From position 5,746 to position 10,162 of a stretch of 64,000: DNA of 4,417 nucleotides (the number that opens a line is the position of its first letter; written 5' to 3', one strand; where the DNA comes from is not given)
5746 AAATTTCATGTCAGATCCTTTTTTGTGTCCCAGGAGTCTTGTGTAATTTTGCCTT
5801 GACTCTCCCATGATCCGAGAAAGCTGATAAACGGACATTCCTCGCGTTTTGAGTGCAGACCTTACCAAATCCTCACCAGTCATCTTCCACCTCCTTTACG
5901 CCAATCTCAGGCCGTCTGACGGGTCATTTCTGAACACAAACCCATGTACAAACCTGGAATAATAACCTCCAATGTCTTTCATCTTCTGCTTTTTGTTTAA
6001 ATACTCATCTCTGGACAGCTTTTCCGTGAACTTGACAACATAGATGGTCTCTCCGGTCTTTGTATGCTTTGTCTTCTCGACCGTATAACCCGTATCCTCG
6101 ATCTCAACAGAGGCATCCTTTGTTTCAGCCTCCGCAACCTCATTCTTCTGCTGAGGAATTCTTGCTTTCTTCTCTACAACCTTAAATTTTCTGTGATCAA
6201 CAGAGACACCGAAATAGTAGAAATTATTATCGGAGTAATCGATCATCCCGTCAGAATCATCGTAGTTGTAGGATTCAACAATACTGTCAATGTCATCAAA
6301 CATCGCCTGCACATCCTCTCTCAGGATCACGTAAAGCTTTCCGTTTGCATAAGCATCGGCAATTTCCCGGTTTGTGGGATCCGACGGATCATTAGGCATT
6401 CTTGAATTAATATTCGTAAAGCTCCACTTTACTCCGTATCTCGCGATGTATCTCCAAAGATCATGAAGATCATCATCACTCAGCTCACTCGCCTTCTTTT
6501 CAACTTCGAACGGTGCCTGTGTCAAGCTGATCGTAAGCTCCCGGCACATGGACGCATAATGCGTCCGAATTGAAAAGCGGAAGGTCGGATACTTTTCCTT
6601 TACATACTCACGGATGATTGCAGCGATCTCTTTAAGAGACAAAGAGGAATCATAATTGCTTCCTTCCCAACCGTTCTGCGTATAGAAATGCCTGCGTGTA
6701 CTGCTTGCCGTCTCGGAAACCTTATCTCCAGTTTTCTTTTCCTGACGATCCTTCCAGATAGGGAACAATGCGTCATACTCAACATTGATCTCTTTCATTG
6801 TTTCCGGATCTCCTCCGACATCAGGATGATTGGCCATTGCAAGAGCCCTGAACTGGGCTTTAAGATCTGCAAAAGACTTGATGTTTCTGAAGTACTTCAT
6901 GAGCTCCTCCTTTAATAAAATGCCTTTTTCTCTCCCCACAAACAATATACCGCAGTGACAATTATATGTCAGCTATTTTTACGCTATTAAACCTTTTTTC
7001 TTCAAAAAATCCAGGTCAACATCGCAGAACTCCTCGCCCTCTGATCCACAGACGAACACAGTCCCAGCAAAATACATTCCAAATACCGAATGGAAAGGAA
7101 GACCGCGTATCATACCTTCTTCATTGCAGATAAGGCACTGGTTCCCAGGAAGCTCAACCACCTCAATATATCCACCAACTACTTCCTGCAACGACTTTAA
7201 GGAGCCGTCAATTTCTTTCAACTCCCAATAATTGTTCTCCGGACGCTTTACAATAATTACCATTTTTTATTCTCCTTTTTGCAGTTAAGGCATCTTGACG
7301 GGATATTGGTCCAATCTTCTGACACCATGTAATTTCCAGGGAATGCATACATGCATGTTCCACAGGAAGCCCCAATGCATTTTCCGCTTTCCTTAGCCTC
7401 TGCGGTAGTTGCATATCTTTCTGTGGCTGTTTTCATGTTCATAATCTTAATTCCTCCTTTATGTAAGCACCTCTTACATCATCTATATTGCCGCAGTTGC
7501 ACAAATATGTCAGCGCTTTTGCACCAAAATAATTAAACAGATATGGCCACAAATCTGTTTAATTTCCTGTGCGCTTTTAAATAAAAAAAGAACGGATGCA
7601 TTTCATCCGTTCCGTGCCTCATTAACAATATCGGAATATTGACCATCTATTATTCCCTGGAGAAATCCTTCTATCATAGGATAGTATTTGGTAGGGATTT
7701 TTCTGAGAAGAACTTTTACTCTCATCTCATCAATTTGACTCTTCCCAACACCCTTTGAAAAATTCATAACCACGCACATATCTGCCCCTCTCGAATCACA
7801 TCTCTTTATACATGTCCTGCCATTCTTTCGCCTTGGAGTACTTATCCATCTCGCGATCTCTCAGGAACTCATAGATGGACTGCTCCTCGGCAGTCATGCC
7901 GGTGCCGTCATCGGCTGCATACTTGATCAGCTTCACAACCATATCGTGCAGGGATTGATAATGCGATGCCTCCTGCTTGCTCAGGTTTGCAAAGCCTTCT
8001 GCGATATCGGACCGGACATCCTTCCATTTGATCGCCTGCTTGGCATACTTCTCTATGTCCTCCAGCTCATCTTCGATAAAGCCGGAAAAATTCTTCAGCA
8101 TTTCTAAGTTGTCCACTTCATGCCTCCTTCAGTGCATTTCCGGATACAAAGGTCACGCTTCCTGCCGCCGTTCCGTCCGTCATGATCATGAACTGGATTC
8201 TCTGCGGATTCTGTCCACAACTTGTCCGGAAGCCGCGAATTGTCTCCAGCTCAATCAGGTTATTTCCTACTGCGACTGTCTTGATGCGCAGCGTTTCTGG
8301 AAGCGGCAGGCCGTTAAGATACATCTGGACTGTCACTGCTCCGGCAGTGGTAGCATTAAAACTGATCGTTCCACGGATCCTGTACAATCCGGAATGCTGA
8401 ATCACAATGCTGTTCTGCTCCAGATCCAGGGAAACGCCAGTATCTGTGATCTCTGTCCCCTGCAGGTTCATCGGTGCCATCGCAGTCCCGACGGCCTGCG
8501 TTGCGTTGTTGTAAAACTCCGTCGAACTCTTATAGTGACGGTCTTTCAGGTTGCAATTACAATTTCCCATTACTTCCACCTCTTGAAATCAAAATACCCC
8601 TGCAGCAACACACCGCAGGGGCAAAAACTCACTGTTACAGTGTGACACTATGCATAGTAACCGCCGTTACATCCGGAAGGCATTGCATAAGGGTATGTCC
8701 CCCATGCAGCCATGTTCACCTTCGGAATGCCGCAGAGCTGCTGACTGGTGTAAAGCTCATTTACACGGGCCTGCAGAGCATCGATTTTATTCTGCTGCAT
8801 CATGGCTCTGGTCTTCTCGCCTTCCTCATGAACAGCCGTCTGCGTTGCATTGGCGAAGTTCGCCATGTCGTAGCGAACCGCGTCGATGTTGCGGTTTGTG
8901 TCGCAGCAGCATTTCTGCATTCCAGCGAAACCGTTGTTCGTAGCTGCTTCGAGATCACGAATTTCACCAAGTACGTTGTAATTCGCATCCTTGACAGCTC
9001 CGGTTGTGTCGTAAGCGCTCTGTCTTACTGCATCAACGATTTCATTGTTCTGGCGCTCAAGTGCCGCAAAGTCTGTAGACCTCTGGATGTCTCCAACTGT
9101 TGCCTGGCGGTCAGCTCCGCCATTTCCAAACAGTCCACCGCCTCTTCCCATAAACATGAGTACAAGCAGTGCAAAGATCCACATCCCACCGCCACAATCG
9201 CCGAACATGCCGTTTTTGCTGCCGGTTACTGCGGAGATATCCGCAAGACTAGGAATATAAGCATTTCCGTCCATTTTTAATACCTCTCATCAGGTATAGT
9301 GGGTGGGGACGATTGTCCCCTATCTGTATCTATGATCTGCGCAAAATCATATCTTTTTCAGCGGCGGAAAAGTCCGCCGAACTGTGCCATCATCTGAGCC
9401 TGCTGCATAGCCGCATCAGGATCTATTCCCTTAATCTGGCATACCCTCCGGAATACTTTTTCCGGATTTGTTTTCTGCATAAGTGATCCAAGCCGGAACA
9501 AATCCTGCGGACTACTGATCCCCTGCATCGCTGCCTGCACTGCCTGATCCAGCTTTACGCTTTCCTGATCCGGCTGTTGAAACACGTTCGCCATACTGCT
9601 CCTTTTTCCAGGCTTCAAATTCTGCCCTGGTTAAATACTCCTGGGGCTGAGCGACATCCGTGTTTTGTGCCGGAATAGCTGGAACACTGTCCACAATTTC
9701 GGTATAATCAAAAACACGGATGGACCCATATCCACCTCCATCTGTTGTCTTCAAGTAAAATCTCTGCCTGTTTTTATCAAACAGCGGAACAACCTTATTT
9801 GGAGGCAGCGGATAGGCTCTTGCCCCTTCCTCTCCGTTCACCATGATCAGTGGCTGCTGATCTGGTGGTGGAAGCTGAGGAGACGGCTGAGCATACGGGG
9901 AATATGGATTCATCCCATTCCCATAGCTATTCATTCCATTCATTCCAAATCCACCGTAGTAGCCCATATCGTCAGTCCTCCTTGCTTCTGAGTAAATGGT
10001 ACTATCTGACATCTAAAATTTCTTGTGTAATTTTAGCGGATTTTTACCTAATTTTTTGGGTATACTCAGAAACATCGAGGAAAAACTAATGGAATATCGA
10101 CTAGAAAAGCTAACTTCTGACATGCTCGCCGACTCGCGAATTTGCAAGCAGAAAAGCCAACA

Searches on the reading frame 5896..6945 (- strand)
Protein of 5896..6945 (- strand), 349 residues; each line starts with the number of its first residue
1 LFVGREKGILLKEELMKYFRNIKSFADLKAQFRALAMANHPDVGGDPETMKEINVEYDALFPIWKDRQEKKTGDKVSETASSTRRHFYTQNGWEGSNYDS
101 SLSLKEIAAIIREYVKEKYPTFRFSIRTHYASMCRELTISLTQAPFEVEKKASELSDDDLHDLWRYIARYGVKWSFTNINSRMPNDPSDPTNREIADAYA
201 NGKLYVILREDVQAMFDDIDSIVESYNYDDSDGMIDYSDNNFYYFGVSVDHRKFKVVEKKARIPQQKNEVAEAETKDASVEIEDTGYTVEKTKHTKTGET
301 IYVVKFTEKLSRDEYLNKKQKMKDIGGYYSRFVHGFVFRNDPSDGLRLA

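Call 13: search_protein_families(library=phrogs, proteins=[window:5896-6945:-], max_evalue=0.01)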
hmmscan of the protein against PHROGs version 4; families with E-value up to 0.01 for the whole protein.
window:5896-6945:- (349 aa): 7 families
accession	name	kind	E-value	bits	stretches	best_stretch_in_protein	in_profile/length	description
phrog_15406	-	other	8.4e-13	47.3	1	266-335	887-957/2789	DNA methyltransferase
phrog_11358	-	unknown function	5.8e-11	41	1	267-341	1415-1490/3431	-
phrog_15863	-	unknown function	9.4e-09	36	1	14-75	145-208/312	-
phrog_13942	-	unknown function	5.3e-05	23.6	1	26-60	30-64/336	-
phrog_7739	-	unknown function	0.00097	18.6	0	24-60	22-58/565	-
phrog_10415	-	unknown function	0.0012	20.2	0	107-256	9-126/129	-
phrog_1926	-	other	0.0014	17.2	1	208-280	1088-1164/1410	released from the phage upon host infection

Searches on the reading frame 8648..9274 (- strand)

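Call 12: search_protein_families(library=pfam, proteins=[window:8648-9274:-], max_evalue=0.01)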
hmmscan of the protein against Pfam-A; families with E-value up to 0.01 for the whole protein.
window:8648-9274:- (208 aa): 0 families

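Call 13: search_protein_families(library=phrogs, proteins=[window:8648-9274:-], max_evalue=0.01)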
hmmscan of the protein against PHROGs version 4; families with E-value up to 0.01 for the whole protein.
window:8648-9274:- (208 aa): 1 family
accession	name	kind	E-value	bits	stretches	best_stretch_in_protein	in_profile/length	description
phrog_16490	-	unknown function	2.4e-14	54.6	1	14-159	16-172/286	-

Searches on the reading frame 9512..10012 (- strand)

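Call 12: search_protein_families(library=pfam, proteins=[window:9512-10012:-], max_evalue=0.01)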
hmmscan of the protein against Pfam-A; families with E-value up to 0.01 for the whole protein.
window:9512-10012:- (166 aa): 0 families

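Call 13: search_protein_families(library=phrogs, proteins=[window:9512-10012:-], max_evalue=0.01)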
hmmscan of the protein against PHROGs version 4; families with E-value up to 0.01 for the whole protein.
window:9512-10012:- (166 aa): 1 family
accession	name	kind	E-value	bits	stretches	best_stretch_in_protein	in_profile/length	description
phrog_21718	-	unknown function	3.2e-15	57.4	1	35-137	37-135/159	-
